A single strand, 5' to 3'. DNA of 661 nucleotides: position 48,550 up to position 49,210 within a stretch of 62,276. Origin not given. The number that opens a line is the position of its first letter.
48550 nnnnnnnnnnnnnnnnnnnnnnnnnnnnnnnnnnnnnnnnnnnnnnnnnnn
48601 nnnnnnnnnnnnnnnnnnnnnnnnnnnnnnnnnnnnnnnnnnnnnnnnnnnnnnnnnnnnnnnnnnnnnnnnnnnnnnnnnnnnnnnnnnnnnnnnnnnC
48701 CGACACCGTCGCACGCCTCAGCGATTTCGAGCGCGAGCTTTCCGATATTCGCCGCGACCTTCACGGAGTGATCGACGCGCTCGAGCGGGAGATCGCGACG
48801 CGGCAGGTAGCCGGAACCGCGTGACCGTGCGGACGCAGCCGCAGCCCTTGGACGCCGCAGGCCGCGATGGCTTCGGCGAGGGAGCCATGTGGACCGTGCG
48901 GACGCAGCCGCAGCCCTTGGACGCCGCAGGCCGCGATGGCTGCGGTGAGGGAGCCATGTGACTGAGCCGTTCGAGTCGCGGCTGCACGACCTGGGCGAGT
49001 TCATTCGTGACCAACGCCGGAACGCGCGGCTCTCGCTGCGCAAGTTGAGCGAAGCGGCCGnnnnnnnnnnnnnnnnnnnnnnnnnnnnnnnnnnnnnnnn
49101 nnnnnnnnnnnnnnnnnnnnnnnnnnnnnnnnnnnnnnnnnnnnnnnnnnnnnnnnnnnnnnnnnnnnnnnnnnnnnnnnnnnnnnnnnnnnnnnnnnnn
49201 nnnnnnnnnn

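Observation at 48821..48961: MIRU-like 69-bp intercistronic tandem repeat supplying stop/start overlaps and its own SD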

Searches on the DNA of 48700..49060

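Call 58: search_rna_families(source=window, start=48700, end=49060, threshold=evalue, max_evalue=5)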
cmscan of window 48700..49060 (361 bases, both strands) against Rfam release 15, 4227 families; matches with E-value up to 5: 0.
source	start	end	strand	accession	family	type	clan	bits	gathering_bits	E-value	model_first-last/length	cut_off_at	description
